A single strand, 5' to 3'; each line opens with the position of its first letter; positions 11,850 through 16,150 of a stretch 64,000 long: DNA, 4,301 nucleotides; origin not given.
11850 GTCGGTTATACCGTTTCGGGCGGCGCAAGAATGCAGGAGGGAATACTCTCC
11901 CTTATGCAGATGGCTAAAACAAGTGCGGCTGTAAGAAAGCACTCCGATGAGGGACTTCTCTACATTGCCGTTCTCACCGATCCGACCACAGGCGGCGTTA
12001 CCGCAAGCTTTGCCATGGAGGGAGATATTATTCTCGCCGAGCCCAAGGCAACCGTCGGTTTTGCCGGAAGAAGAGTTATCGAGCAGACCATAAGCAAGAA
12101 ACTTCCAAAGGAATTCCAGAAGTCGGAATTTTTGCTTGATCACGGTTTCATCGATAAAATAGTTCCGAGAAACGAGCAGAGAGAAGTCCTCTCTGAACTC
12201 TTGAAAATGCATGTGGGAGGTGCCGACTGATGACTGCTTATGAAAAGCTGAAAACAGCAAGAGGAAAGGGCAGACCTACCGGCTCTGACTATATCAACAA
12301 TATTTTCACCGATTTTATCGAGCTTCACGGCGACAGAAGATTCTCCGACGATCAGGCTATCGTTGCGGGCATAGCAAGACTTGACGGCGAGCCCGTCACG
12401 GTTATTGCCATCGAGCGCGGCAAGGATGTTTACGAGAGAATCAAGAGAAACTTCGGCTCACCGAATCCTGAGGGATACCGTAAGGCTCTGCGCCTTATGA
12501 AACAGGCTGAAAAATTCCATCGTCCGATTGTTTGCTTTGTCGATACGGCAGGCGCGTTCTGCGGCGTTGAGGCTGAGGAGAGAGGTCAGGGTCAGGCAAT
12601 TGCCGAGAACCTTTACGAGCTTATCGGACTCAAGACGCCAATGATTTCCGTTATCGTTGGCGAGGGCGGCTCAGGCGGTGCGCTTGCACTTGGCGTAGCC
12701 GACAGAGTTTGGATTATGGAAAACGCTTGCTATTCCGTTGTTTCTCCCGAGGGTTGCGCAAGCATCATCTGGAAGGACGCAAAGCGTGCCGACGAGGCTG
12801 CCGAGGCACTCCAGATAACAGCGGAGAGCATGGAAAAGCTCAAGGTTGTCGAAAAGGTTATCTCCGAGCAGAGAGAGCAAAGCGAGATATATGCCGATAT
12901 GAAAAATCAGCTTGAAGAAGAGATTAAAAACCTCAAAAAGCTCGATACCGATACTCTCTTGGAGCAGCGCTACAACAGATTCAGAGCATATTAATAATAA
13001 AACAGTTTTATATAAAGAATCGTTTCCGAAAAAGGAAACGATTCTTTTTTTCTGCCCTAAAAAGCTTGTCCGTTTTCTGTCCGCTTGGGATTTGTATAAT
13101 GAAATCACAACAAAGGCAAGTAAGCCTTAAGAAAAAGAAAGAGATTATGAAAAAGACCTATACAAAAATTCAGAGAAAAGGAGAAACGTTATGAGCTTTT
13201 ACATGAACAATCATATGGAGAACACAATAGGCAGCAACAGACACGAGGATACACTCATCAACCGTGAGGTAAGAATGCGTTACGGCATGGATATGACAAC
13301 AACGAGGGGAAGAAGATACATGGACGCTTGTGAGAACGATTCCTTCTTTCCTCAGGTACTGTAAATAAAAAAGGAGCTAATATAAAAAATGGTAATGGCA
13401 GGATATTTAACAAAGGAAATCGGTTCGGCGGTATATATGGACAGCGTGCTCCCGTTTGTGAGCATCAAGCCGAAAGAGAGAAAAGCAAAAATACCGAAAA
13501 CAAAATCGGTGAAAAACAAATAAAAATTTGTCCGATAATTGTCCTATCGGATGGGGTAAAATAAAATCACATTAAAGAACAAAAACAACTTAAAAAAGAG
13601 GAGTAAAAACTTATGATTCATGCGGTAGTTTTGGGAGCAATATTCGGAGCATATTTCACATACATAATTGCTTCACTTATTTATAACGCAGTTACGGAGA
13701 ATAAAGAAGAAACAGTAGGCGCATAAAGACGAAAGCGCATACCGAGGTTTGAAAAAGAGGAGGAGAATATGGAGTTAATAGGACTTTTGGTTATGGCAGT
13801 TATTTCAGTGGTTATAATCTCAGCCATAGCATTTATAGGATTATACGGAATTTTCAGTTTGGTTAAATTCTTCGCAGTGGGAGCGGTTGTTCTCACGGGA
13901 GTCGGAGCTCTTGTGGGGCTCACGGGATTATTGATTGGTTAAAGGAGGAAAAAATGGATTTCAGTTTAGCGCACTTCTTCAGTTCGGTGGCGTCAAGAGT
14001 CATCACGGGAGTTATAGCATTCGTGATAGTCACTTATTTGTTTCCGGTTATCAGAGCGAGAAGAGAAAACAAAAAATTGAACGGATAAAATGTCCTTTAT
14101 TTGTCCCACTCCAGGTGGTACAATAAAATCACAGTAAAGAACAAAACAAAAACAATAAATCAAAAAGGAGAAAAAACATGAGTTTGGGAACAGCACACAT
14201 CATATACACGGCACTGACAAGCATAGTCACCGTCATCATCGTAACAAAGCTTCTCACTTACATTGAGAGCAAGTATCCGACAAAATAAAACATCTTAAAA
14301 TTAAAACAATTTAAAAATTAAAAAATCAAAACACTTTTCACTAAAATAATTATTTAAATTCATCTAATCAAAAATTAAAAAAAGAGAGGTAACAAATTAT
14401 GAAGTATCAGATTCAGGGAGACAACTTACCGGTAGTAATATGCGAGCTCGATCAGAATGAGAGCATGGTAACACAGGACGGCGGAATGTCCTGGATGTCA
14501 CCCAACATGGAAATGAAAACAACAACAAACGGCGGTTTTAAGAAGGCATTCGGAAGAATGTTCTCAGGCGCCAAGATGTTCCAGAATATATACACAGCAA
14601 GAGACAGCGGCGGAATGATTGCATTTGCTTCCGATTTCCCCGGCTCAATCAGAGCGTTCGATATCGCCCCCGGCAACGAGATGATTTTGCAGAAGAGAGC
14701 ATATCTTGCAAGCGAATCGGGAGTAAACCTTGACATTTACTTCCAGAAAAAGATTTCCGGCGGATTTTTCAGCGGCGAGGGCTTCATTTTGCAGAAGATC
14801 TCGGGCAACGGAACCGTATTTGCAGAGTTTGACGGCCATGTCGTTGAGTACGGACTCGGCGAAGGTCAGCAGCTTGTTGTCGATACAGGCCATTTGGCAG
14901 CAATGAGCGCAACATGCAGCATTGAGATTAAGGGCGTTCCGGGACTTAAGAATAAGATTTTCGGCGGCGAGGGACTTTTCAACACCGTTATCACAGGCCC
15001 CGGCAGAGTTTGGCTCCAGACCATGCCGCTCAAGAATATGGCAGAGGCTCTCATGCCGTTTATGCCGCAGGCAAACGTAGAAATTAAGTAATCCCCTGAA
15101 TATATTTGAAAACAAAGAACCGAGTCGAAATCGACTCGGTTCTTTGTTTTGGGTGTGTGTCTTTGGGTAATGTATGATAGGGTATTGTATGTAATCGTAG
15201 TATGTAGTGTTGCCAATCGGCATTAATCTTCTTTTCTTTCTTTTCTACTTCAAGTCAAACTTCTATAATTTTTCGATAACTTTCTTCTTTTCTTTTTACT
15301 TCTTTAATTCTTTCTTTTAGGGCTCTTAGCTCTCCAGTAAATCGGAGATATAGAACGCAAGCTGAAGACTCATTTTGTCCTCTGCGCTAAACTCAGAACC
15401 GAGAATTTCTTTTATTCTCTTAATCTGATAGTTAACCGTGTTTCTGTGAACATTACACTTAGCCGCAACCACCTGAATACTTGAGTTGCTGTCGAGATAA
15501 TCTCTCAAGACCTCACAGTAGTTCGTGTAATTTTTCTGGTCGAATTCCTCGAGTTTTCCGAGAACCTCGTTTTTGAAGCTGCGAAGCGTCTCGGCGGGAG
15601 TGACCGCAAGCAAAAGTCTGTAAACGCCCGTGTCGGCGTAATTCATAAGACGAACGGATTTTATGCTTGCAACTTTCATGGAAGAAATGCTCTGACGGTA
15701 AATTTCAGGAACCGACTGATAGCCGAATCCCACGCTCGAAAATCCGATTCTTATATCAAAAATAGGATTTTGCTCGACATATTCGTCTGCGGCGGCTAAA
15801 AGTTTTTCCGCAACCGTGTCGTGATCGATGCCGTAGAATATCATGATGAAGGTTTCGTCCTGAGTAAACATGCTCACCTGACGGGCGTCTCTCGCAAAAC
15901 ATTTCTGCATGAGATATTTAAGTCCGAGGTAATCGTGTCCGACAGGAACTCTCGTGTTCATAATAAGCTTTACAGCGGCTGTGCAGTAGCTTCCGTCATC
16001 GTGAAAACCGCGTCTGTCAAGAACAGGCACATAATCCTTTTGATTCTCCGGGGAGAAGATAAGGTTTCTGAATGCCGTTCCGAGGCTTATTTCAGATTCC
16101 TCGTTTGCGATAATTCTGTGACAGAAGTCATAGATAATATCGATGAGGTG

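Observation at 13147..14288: Six tandem small ORFs with Shine-Dalgarno sites (36-57 aa), four of them predicted membrane peptides, all below the ORF-track cutoff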

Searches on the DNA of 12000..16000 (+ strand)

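Call 5: search_rna_families(source=window, start=12000, end=16000, threshold=evalue, max_evalue=1)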
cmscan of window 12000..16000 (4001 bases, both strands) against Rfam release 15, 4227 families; matches with E-value up to 1: 3.
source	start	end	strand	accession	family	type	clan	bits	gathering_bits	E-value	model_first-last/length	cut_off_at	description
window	12990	13053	+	RF02363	Yfr11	Gene; sRNA;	-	24.8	44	0.83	1-144/144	no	Cyanobacterial functional RNA 11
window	15108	15151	-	RF03664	MIR6288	Gene; miRNA;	-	24.2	74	0.15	1-92/92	no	MIR6288 microRNA precursor family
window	13006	13063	+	RF00994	mir-1255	Gene; miRNA;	-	22.6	63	0.25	1-67/67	no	mir-1255 microRNA precursor family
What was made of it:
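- On Known RNA family (Rfam): Only three chance-level hits, all far below gathering score (call 5).
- No Rfam family matches at E <= 0.1; the only hits are far below gathering score (call 5).
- Tried and rejected: Only chance-level hits on 12000-16000 (call 5).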

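Call 27: search_dna_similar(query=window:13050-14400:+, collection=phages, mode=distant, max_rows=10)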
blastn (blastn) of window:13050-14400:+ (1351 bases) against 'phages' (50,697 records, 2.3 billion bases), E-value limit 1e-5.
No match.

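Call 28: search_dna_similar(query=window:13050-14400:+, collection=plasmids, mode=distant, max_rows=10)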
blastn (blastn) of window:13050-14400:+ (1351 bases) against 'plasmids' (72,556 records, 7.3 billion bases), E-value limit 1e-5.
No match.
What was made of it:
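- Tried and rejected: No match (calls 27, 28).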

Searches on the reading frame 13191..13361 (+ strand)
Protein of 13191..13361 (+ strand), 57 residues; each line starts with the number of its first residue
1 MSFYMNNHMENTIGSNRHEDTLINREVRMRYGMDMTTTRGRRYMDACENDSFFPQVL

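Call 12: search_protein_families(library=pfam, max_evalue=1, proteins=[window:13191-13361:+])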
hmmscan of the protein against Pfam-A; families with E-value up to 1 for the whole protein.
window:13191-13361:+ (57 aa): 0 families

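Call 13: search_protein_families(library=ncbifam, max_evalue=1, proteins=[window:13191-13361:+])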
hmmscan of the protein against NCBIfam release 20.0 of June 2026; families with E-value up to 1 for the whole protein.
window:13191-13361:+ (57 aa): 0 families

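Call 17: find_homologous_proteins(query=window:13191-13361:+, max_evalue=1)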
Query seq(57 aa): no candidate shares three 5-residue words with the query. No homologue found.

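Call 30: find_related_loci(query=A2, collection=genome_contigs, flank=4000)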
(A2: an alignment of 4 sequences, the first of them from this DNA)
Query A2 (57 aa) in genome_contigs; peptide patterns used: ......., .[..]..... (x = any residue, [..] = any of these).
134 stretches matched a pattern; 3 encode a relative of the query (tblastn E <= 1e-3); 3 distinct loci.
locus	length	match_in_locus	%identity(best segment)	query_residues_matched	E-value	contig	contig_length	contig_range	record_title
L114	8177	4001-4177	92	1-57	5e-33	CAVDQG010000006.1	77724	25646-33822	Bacteroides uniformis isolate H07615-L1_cleanbin_000011 genome assembly, contig: Spades_H07615-L1_contig_109, whole geno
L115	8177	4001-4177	90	1-57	5e-32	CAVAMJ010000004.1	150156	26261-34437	Bacteroidaceae bacterium isolate G02646-L1_cleanbin_000005 genome assembly, contig: Spades_G02646-L1_contig_31, whole ge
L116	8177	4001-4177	86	1-57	2e-31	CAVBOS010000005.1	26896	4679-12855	Lachnospiraceae bacterium isolate SRR8978227_cleanbin_000001 genome assembly, contig: Spades_SRR8978227_contig_21, whole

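Call 31: find_encoding_contigs(protein=window:13191-13361:+, flank=3000, max_places=6)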
Protein window:13191-13361:+ (57 aa): 21 contigs read that carry it; 6 places shown.
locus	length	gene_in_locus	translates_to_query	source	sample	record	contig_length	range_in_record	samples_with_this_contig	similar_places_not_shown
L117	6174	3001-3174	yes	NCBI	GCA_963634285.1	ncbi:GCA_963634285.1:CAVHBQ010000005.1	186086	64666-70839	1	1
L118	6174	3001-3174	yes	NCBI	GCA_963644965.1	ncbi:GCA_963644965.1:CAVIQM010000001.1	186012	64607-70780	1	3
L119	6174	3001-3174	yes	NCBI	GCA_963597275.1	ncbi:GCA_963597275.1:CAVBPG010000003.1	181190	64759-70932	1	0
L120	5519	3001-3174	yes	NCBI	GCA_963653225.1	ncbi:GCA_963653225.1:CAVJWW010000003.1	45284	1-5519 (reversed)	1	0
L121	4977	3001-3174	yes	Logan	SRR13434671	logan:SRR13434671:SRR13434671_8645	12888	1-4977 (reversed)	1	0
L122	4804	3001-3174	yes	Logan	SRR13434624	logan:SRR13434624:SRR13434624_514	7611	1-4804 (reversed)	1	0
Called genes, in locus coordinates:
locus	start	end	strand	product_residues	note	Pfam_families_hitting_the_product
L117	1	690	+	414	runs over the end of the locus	PF00109:ketoacyl-synt, PF02801:Ketoacyl-synt_C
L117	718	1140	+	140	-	PF22817:ApeP-like, PF07977:FabA, PF22818:ApeI-like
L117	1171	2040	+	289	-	PF01039:Carboxyl_trans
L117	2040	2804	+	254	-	PF03255:ACCA, PF01039:Carboxyl_trans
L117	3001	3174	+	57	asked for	-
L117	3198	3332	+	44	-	-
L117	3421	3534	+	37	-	-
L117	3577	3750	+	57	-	-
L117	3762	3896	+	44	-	-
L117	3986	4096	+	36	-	-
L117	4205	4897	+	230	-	PF01987:AIM24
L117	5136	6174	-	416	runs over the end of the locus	PF07905:PucR, PF13556:HTH_30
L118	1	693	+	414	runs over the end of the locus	PF00109:ketoacyl-synt, PF02801:Ketoacyl-synt_C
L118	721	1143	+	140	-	PF22817:ApeP-like, PF07977:FabA, PF22818:ApeI-like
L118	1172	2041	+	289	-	PF01039:Carboxyl_trans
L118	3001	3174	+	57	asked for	-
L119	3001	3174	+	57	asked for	-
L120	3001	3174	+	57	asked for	-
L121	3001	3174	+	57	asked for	-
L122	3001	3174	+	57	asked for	-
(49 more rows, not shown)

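Call 33: list_cluster_members(proteins=[window:13191-13361:+, window:13389-13520:+, window:13613-13723:+, window:13769-13939:+, window:13954-14085:+, window:14178-14285:+])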
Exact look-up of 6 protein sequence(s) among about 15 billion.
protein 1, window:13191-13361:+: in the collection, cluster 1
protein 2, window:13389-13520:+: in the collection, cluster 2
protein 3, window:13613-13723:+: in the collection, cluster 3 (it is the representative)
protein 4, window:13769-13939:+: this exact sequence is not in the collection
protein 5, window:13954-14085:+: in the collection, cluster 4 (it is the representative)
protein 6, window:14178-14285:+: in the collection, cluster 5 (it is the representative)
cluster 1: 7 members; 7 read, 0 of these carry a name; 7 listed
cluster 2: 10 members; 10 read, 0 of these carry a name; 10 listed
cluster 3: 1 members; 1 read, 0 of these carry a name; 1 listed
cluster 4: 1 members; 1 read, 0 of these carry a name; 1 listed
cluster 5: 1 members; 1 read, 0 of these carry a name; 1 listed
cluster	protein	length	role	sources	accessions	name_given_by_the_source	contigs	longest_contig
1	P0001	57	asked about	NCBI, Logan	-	-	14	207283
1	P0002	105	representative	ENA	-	-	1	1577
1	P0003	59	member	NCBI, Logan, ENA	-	-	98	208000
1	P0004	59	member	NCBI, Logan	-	-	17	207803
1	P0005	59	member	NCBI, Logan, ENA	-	-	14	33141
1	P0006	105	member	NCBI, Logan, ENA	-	-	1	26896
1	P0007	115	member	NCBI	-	-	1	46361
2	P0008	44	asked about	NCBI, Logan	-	-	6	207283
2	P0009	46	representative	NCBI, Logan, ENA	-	-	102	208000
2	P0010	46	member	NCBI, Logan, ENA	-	-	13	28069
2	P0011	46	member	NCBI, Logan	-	-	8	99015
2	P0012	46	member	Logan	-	-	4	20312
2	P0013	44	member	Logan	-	-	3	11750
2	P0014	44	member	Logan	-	-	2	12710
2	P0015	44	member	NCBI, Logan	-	-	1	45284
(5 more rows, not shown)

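Call 40: search_protein_representatives(protein=window:13191-13361:+)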
Query: 57 residues. Proteins with E-value up to 0.001 (for the whole library): 3; up to 1e-10: 1; up to 1e-30: 0. The best 3 are listed.
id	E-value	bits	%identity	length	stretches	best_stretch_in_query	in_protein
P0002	1.3e-24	100.4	89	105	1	1-57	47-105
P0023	3.2e-05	39.9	38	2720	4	21-56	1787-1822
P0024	4.7e-04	36.3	41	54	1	1-53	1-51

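Call 42: find_encoding_contigs(protein=P0024, flank=5000, max_places=6)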
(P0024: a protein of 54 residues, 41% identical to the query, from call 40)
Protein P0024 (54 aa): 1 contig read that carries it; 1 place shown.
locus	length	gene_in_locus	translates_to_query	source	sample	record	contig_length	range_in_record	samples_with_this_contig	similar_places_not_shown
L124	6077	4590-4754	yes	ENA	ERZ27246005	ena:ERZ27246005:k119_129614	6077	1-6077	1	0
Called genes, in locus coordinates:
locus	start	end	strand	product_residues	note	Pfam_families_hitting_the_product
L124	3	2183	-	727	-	?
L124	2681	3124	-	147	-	PF01969:Ni_insertion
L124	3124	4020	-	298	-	PF01969:Ni_insertion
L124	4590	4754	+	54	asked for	-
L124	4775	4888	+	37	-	-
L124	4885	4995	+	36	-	-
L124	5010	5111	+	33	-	-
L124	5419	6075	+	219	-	?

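Call 62: search_protein_families(library=padloc, max_evalue=0.1, proteins=[window:13191-13361:+])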
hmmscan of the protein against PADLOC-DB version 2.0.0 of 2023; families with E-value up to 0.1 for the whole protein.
window:13191-13361:+ (57 aa): 0 families

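Call 63: search_protein_families(library=phrogs, max_evalue=0.1, proteins=[window:13191-13361:+])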
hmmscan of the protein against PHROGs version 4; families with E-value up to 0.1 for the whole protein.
window:13191-13361:+ (57 aa): 1 family
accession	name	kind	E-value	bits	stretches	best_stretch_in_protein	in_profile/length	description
phrog_34107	-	unknown function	0.069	14.5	1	12-51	53-92/106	-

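Call 65: predict_structure(protein=window:13191-13361:+)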
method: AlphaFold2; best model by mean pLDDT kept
length: 57 residues; sequences in the alignment: 1
mean_pLDDT: 55.6   pTM: 0.30
mean pLDDT of the five models: 55.6, 53.6, 51.8, 51.6, 49.7
residues with pLDDT >= 90: 0; 70-90: 3; 50-70: 35; < 50: 19
segments of 3 or more residues with pLDDT < 50: 1-3, 5-8, 10-16, 54-57
pLDDT, mean of each block of 10 residues (from residue 1): 41 49 64 68 62 45
secondary structure, 60 per line:
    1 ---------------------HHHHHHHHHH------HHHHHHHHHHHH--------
elements in order: H22-31 H38-49
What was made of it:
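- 13191..13364 (+): sORF1: 57 aa, hydrophilic, soluble micro-protein. AF2 model is low confidence (call 65).
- Tried and rejected: AF2 of sORF1 from a single sequence. pLDDT 56, uninformative, so not taken to fold search (call 65).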

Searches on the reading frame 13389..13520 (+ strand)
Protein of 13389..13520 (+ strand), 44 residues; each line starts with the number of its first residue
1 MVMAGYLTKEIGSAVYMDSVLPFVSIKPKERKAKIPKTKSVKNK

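Call 12: search_protein_families(library=pfam, max_evalue=1, proteins=[window:13389-13520:+])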
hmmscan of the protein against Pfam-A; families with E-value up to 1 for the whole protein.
window:13389-13520:+ (44 aa): 0 families

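Call 13: search_protein_families(library=ncbifam, max_evalue=1, proteins=[window:13389-13520:+])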
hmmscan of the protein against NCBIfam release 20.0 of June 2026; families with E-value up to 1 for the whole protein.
window:13389-13520:+ (44 aa): 0 families

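Call 48: find_related_loci(query=A3, collection=metagenome_contigs, flank=3000)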
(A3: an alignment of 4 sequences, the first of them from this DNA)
Query A3 (44 aa) in metagenome_contigs; peptide patterns used: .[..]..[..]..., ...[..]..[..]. (x = any residue, [..] = any of these).
264 stretches matched a pattern, but none encodes a relative of the query by tblastn (E <= 1e-3).

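Call 62: search_protein_families(library=padloc, max_evalue=0.1, proteins=[window:13389-13520:+])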
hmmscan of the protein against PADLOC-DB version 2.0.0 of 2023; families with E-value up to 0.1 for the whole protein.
window:13389-13520:+ (44 aa): 0 families

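Call 63: search_protein_families(library=phrogs, max_evalue=0.1, proteins=[window:13389-13520:+])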
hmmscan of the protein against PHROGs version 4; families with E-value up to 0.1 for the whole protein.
window:13389-13520:+ (44 aa): 0 families

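Call 67: find_homologous_proteins(query=A3, max_evalue=0.1)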
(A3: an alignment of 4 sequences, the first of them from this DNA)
Query A3 (4 sequences) (44 aa, profile of the alignment): 2 proteins with E <= 0.1 among 3 candidates.
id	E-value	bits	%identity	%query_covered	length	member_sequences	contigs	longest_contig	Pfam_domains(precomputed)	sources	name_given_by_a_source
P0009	1.5e-27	113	93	95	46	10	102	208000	-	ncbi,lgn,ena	-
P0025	9.0e-18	82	69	73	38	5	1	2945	-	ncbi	-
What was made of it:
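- Tried and rejected: The sORF2 profile gave orthologues plus P0025 (call 67).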

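Call 68: find_encoding_contigs(protein=P0025, flank=5000, max_places=6)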
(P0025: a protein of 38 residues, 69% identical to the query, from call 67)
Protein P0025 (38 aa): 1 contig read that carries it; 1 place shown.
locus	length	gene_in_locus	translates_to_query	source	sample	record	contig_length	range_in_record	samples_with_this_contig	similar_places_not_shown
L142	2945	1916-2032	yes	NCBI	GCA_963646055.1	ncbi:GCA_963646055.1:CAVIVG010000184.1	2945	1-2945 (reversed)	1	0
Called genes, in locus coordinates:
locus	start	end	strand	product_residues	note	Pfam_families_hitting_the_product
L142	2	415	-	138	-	?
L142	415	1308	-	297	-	PF01969:Ni_insertion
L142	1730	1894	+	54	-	-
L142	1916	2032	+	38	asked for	-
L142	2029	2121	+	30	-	-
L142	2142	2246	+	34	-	-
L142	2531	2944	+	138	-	?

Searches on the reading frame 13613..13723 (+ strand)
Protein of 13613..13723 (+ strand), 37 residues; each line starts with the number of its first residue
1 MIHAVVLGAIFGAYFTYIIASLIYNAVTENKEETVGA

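Call 12: search_protein_families(library=pfam, max_evalue=1, proteins=[window:13613-13723:+])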
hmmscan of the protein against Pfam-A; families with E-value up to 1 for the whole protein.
window:13613-13723:+ (37 aa): 0 families

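Call 13: search_protein_families(library=ncbifam, max_evalue=1, proteins=[window:13613-13723:+])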
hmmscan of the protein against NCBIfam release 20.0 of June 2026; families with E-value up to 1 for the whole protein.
window:13613-13723:+ (37 aa): 0 families

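Call 62: search_protein_families(library=padloc, max_evalue=0.1, proteins=[window:13613-13723:+])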
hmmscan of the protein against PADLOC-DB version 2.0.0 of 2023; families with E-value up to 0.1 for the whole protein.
window:13613-13723:+ (37 aa): 0 families

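Call 63: search_protein_families(library=phrogs, max_evalue=0.1, proteins=[window:13613-13723:+])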
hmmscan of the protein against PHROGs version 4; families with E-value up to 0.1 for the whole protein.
window:13613-13723:+ (37 aa): 1 family
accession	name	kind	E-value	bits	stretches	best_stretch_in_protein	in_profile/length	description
phrog_17783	-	unknown function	0.02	16.4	1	6-35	9-37/81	-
